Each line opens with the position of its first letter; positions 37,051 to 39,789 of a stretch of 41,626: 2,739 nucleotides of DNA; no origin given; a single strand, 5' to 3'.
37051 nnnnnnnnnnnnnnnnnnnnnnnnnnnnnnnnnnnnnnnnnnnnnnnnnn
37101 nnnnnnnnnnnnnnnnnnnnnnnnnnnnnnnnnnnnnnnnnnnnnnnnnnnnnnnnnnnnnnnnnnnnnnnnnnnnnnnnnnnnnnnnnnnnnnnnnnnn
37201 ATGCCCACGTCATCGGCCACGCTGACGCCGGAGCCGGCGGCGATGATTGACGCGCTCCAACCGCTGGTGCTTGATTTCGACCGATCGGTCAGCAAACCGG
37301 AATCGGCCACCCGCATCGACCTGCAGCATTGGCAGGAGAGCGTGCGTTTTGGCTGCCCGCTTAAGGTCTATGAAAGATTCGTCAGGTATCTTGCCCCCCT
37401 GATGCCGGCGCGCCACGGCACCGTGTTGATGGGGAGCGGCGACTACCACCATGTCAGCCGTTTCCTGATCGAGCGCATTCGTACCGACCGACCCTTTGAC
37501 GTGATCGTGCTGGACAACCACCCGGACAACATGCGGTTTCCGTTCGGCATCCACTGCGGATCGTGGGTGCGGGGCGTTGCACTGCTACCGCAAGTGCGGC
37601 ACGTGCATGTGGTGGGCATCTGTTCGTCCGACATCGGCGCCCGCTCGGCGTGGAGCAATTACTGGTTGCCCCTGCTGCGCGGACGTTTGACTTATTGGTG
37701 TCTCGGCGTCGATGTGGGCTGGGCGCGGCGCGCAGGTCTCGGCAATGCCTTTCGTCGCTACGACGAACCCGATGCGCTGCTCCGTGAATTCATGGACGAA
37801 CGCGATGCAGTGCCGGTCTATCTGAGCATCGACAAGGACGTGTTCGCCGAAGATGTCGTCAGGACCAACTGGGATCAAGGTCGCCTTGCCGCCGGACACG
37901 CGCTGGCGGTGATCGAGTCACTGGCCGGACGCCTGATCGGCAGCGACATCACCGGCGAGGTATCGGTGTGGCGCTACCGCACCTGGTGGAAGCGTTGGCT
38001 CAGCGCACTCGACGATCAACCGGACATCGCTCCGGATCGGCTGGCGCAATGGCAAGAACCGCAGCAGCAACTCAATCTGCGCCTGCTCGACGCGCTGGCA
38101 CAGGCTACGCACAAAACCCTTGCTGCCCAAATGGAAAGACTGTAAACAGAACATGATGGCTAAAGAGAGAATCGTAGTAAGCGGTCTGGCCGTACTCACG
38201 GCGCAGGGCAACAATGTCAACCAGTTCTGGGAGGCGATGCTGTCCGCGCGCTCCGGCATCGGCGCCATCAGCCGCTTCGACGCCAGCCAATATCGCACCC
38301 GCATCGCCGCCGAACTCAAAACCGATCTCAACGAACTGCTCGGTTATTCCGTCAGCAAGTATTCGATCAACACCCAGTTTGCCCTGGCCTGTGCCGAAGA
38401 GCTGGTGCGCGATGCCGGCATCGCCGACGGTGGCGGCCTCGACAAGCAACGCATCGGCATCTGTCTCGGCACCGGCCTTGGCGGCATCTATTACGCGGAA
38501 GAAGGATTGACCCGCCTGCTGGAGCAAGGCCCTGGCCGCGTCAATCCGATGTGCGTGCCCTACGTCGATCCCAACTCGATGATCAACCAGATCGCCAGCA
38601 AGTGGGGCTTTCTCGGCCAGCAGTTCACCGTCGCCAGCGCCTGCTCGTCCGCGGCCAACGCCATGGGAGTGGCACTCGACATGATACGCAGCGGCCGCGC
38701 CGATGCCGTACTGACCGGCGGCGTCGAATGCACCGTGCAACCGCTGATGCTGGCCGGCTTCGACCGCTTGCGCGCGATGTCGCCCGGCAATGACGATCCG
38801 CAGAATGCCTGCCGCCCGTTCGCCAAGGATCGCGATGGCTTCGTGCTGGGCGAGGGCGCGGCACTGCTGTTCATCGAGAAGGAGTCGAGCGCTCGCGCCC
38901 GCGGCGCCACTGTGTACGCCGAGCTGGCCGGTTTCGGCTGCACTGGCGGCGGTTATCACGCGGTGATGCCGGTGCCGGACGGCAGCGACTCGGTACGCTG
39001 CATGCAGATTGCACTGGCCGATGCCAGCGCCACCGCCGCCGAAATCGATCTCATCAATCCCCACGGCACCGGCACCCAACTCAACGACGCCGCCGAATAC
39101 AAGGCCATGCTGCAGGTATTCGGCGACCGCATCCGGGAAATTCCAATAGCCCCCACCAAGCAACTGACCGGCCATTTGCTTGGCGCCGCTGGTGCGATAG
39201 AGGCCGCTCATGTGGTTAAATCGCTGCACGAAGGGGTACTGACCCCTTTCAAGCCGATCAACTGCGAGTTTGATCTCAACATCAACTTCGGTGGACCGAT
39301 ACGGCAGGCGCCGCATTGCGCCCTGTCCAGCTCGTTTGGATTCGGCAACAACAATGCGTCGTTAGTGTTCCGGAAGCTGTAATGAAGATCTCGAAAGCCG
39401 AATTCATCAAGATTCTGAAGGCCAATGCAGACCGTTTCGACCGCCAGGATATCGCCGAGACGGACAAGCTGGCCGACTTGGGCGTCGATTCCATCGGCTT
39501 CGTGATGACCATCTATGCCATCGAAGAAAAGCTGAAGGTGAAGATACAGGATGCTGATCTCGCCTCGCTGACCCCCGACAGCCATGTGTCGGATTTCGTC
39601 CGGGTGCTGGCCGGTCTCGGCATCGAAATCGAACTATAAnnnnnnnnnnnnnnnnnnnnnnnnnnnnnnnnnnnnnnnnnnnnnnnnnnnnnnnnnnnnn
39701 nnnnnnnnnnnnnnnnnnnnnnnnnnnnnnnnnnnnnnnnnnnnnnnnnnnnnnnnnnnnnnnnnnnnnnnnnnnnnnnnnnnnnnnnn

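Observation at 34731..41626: Convergent operons resembling an uncharacterised aminolipid or amino-glycolipid tailoring pathway (dedicated KS+ACP, omega-aminotransferase, FemAB-like GNAT, arginase-fold hydrolase; DegT plus ArnE/F-like flippase)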

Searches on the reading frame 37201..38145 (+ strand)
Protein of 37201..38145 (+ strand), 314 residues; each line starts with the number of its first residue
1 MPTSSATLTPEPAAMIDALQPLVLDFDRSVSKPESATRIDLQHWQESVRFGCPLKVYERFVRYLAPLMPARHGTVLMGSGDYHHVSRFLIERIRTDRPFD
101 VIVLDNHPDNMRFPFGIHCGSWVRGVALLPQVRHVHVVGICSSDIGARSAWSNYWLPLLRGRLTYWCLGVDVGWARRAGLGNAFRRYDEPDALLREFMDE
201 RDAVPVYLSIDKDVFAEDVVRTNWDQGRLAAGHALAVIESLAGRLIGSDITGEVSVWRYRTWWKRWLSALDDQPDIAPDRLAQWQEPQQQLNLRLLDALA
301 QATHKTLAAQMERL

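Call 3: search_protein_families(library=pfam, proteins=[window:37201-38145:+], max_evalue=0.01)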
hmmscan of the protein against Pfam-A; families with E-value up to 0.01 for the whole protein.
window:37201-38145:+ (314 aa): 1 family
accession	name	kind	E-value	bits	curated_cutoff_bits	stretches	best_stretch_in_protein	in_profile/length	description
PF00491.26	Arginase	-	0.0031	17.4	22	0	50-146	63-164/280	Arginase family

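Call 4: search_protein_families(library=ncbifam, proteins=[window:37201-38145:+], max_evalue=0.01)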
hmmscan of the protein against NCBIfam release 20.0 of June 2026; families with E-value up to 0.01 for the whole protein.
window:37201-38145:+ (314 aa): 0 families

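Call 21: search_solved_structures(query=window:37243-38145:+, max_evalue=10)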
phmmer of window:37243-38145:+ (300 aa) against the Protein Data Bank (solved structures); distinct sequences matched with E-value up to 10: 4.
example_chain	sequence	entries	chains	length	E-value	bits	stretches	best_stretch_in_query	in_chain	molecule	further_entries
5x8p_y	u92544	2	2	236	0.23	14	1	165-228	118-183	protein plastid pY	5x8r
5mmj_y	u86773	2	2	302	0.36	13.3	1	166-227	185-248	Ribosome-binding factor PSRP1, chloroplastic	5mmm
1rc6_A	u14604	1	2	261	0.89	12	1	76-170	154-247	Hypothetical protein ylbA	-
12bp_X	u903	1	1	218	1.9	10.9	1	64-133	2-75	Eukaryotic peptide chain release factor GTP-binding subunit ERF3A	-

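Call 26: find_homologous_proteins(query=window:37243-38145:+, max_evalue=0.001)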
Query window:37243-38145:+ (300 aa): 2569 proteins with E <= 0.001 among 7988 candidates; the best 120 are listed.
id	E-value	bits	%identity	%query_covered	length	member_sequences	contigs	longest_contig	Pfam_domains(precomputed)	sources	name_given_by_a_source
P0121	1.1e-190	651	96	100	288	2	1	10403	-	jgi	-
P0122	2.0e-114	400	60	95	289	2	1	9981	PF00491.27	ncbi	-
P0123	4.5e-113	396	60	95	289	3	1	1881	-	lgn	-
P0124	4.9e-113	396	60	94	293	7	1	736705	PF00491.27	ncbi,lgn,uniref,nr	ncbi:hypothetical protein HDE76_001887 [Rhodanobacter sp. ANJX3]|uniref:arginase family protein n=1 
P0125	5.5e-113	396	60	94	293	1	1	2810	PF00491.27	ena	-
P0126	8.5e-113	395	60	94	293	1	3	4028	PF00491.27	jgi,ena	-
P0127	1.6e-112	394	60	94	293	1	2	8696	PF00491.27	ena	-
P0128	2.7e-112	393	62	94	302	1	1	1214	PF00491.27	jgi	jgi:arginase family enzyme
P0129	3.0e-112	393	60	95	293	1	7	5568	-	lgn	-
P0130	4.4e-112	393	61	95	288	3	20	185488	PF00491.27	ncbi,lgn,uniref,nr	ncbi:arginase family protein [Dokdonella sp.]|uniref:arginase family protein n=1 Tax=Dokdonella sp. 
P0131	4.5e-112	393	61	95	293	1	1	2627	PF00491.27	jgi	jgi:hypothetical protein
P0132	8.1e-112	392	61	94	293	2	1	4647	PF00491.27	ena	-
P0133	8.1e-112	392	61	95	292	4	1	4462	-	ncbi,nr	ncbi:MAG: hypothetical protein KGM46_11945 [Pseudomonadota bacterium]|nr:hypothetical protein [Pseud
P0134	1.1e-111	391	60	95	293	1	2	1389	-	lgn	-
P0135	1.4e-111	391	60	94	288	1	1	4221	PF00491.27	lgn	-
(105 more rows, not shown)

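Call 27: find_encoding_contigs(protein=P0121, flank=10000, max_places=2)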
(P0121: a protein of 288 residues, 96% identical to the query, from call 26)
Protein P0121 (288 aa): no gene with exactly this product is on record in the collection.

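Call 33: search_solved_structures(query=A1, max_evalue=1, show_alignments=2)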
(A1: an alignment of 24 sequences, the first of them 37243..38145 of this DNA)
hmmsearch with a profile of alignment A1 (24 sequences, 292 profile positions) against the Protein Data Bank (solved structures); distinct sequences matched with E-value up to 1: 4.
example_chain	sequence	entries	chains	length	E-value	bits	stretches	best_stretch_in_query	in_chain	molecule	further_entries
6vsu_A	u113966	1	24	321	0.012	18.2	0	161-237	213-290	Arginase 1, mitochondrial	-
12bp_X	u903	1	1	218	0.038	16.6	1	63-132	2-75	Eukaryotic peptide chain release factor GTP-binding subunit ERF3A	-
6vss_A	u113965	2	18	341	0.091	15.3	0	190-237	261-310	Arginase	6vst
3nip_A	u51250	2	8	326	0.14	14.7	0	56-98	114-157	3-guanidinopropionase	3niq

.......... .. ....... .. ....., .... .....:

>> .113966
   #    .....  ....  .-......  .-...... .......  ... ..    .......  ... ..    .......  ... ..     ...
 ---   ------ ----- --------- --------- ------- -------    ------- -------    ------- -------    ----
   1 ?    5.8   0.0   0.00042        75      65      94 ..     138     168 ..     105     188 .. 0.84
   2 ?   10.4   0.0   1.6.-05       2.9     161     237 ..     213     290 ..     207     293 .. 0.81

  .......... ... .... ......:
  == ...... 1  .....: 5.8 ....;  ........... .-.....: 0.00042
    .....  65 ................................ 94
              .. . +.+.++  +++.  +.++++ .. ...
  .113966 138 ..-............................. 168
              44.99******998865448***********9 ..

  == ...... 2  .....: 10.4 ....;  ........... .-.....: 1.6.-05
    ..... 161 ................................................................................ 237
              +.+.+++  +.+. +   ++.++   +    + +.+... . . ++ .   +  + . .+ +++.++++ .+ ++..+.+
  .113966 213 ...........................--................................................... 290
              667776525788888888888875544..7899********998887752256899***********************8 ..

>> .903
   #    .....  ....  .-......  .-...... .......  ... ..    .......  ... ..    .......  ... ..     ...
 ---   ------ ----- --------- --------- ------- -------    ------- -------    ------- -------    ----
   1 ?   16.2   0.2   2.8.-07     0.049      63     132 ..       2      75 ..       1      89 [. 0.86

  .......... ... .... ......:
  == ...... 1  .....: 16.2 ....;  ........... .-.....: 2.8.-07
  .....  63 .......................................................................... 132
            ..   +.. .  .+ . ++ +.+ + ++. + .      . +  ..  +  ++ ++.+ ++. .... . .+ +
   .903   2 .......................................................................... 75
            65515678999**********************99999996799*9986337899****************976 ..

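Call 36: predict_structure(alignment_id=A1)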
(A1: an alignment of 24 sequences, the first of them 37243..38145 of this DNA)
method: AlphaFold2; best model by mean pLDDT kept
length: 300 residues; sequences in the alignment: 24
mean_pLDDT: 88.3   pTM: 0.90
mean pLDDT of the five models: 88.3, 86.9, 86.3, 86.2, 85.7
residues with pLDDT >= 90: 164; 70-90: 120; 50-70: 14; < 50: 2
segments of 3 or more residues with pLDDT < 50: none
pLDDT, mean of each block of 10 residues (from residue 1): 77 85 92 87 95 94 91 94 95 72 78 95 92 71 90 92 88 96 91 96 88 94 95 94 81 77 83 92 94 82
secondary structure, 60 per line:
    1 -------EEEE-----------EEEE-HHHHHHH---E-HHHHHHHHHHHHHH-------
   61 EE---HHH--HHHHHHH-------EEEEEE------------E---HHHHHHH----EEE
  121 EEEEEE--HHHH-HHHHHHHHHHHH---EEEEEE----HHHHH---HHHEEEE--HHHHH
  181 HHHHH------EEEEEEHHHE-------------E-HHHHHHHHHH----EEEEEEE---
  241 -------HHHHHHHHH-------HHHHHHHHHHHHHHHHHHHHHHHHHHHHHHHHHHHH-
elements in order: E8-11 E23-26 H28-34 H40-53 H71-77 E85-90 H107-113 E118-126 H129-132 H134-145 E149-154 H159-163 E170-173 H176-185 E192-197 H217-226 E231-237 H248-256 H264-299

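Call 40: fold_search(model_id=the predicted structure, library=pdb)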
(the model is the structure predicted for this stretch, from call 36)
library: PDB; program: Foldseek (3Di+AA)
matches with E <= 10: 928; with E <= 0.001: 123
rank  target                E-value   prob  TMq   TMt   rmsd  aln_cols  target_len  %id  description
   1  3nip_A                1.2e-06  1.00  0.52  0.49   6.8       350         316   16  Crystal structure of Pseudomonas aeruginosa guanidinopropionase complexed with 1,6-diaminohexane (released 2011-06-01)
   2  3pzl_A                1.2e-06  1.00  0.55  0.57   6.2       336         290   13  The crystal structure of agmatine ureohydrolase of Thermoplasma volcanium (released 2011-01-19)
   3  4dz4_E                2.0e-06  1.00  0.50  0.48   7.4       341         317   15  X-ray crystal structure of a hypothetical Agmatinase from Burkholderia thailandensis (released 2012-03-28)
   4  1gq6_A                2.7e-06  1.00  0.49  0.49   6.7       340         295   13  PROCLAVAMINATE AMIDINO HYDROLASE FROM STREPTOMYCES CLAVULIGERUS (released 2002-06-06)
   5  8x3g_A                2.9e-06  1.00  0.53  0.47   6.5       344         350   12  Crystal structure of metformin hydrolase from Aminobacter (released 2024-09-11)
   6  8x3g_E                3.1e-06  1.00  0.51  0.46   7.8       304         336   14  Crystal structure of metformin hydrolase from Aminobacter (released 2024-09-11)
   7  1gq6_C                3.3e-06  1.00  0.49  0.50   6.8       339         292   14  PROCLAVAMINATE AMIDINO HYDROLASE FROM STREPTOMYCES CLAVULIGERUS (released 2002-06-06)
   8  3niq_A                3.3e-06  1.00  0.49  0.47   7.0       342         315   15  Crystal structure of Pseudomonas aeruginosa guanidinopropionase (released 2011-06-01)
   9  4dz4_B                3.9e-06  1.00  0.52  0.49   7.0       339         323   15  X-ray crystal structure of a hypothetical Agmatinase from Burkholderia thailandensis (released 2012-03-28)
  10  3m1r_F                3.9e-06  1.00  0.49  0.47  10.0       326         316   13  The crystal structure of formimidoylglutamase from Bacillus subtilis subsp. subtilis str. 168 (released 2010-03-16)
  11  8ryi_B                4.2e-06  1.00  0.54  0.47   6.6       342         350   12  Metformin hydrolase from Aminobacter niigataensis MD1 with urea in the active site (released 2024-08-28)
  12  4g3h_C                4.7e-06  1.00  0.40  0.39  10.9       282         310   15  Crystal structure of helicobacter pylori arginase (released 2012-08-01)
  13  3m1r_A                5.0e-06  1.00  0.49  0.47   8.2       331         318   13  The crystal structure of formimidoylglutamase from Bacillus subtilis subsp. subtilis str. 168 (released 2010-03-16)
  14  1zpe_A                5.0e-06  1.00  0.47  0.45   7.8       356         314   14  Arginase I covalently modified with butylamine at Q19C (released 2005-12-06)
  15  3m1r_B                5.3e-06  1.00  0.46  0.44  10.3       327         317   12  The crystal structure of formimidoylglutamase from Bacillus subtilis subsp. subtilis str. 168 (released 2010-03-16)
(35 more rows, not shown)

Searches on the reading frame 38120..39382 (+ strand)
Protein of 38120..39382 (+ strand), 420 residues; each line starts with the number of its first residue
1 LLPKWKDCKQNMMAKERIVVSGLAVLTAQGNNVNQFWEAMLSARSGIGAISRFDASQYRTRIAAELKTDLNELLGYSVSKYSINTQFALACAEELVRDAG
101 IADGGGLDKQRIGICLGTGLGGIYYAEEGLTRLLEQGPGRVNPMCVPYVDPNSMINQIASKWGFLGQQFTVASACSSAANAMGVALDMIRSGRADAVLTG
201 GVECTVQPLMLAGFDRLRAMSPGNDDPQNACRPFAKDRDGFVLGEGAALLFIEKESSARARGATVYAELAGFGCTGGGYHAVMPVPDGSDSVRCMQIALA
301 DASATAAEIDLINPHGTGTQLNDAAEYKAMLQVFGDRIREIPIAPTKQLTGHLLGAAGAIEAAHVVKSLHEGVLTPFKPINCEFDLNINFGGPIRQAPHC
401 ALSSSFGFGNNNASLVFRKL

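Call 3: search_protein_families(library=pfam, proteins=[window:38120-39382:+], max_evalue=0.01)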
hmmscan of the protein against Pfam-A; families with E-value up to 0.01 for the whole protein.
window:38120-39382:+ (420 aa): 4 families
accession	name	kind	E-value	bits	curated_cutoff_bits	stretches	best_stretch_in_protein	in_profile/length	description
PF00109.32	ketoacyl-synt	-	1e-46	160.1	20.8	1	16-257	2-251/252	Beta-ketoacyl synthase, N-terminal domain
PF02801.28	Ketoacyl-synt_C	-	2.3e-29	102.2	20.8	1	266-377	1-115/119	Beta-ketoacyl synthase, C-terminal domain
PF00108.29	Thiolase_N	-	5.7e-05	23.1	26.4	1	168-203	78-113/260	Thiolase, N-terminal domain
PF08545.16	ACP_syn_III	-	0.0072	16.6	24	0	171-203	3-35/80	3-Oxoacyl-[acyl-carrier-protein (ACP)] synthase III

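Call 4: search_protein_families(library=ncbifam, proteins=[window:38120-39382:+], max_evalue=0.01)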
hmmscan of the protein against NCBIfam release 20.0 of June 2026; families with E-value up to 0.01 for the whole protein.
window:38120-39382:+ (420 aa): 30 families (the best 25 are shown)
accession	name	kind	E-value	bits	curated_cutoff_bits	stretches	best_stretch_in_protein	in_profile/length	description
TIGR03150.1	fabF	equivalog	5e-121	404.2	493.75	1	17-418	2-407/407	beta-ketoacyl-ACP synthase II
NF005589.0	PRK07314.1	subfamily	1.7e-118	396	387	1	14-419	2-411/413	beta-ketoacyl-ACP synthase II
NF004970.0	PRK06333.1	subfamily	2.9e-95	319.6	525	1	13-419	1-421/424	beta-ketoacyl-ACP synthase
NF006434.0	PRK08722.1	equivalog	1.6e-86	290.7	759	1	13-420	1-414/414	beta-ketoacyl-ACP synthase II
NF006274.0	PRK08439.1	equivalog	1.6e-85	287.4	621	1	16-420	2-406/406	beta-ketoacyl-ACP synthase II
NF005916.1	PRK07910.1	equivalog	1.7e-78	264.4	560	1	15-418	11-416/418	KasA/KasB family beta-ketoacyl-ACP synthase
NF005076.0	PRK06501.1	equivalog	4.2e-75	253.2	629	2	153-417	153-420/425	beta-ketoacyl-ACP synthase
NF005935.0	PRK07967.1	equivalog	2.5e-73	247.2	630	1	16-420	2-404/406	beta-ketoacyl-ACP synthase I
NF006618.0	PRK09185.1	subfamily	3.4e-67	227.2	407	1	16-418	3-391/394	beta-ketoacyl-ACP synthase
NF006587.0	PRK09116.1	equivalog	1.5e-65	221.6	470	1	16-419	2-406/408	beta-ketoacyl-ACP synthase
NF058662.1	cispenta_AmcF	equivalog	5.8e-62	209.8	325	2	154-418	108-368/369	cispentacin biosynthesis acyltransferase subunit AmcF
NF005490.0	PRK07103.1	equivalog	9.5e-61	206.1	445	1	15-419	3-412/414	polyketide beta-ketoacyl:acyl carrier protein synthase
NF004618.0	PRK05952.1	equivalog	1.9e-56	191.6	455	1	17-419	3-382/384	beta-ketoacyl-ACP synthase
NF045894.1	PKS_plus_SDR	equivalog_domain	2.9e-35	121.3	1740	1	155-375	153-371/1515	type I polyketide synthase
NF040607.1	mycolic_Pks13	equivalog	4.3e-30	104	2100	1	155-376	251-471/1680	polyketide synthase Pks13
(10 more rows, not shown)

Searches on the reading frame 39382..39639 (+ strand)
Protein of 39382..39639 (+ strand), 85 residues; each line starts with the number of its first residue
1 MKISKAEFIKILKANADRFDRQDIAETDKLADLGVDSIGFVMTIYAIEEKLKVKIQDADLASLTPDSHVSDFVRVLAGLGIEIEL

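Call 3: search_protein_families(library=pfam, proteins=[window:39382-39639:+], max_evalue=0.01)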
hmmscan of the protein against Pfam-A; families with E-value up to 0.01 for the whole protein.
window:39382-39639:+ (85 aa): 1 family
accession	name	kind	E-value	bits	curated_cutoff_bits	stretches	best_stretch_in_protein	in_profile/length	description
PF00550.31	PP-binding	-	3.1e-07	31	20.8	1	19-62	13-56/67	Phosphopantetheine attachment site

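Call 4: search_protein_families(library=ncbifam, proteins=[window:39382-39639:+], max_evalue=0.01)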
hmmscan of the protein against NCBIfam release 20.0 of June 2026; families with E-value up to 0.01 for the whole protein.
window:39382-39639:+ (85 aa): 12 families
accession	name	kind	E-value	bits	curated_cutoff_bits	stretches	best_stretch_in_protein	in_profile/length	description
NF058660.1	cispen_ACP_AmcB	equivalog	3.3e-06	27.2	80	1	21-62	20-62/80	cispentacin biosynthesis acyl carrier protein AmcB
NF002148.0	PRK00982.1-2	subfamily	9e-06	25.4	71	1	20-68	20-69/79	acyl carrier protein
NF004533.0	PRK05883.1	equivalog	1.1e-05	25.2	72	1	7-62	27-82/100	acyl carrier protein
NF002147.0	PRK00982.1-1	equivalog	1.6e-05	24.6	84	1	30-73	34-77/83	acyl carrier protein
NF040636.1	AcpM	exception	2.3e-05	24.3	146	1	26-75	28-77/93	meromycolate extension acyl carrier protein AcpM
NF002150.0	PRK00982.1-4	subfamily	2.9e-05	24.2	66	1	8-73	7-75/80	acyl carrier protein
TIGR00517.1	acyl_carrier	equivalog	4.5e-05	23.3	70.45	1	15-71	15-71/77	acyl carrier protein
NF009104.0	PRK12449.1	equivalog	5.9e-05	22.9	70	1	11-67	13-69/80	acyl carrier protein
NF005079.0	PRK06508.1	equivalog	0.00033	21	83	1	14-55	13-55/93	acyl carrier protein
NF002149.0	PRK00982.1-3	equivalog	0.0005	20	106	1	26-73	26-73/78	acyl carrier protein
NF005480.0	PRK07081.1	equivalog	0.007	16.3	72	1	11-61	8-59/83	acyl carrier protein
NF002151.0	PRK00982.1-5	equivalog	0.0079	16.3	92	1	27-59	27-59/78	acyl carrier protein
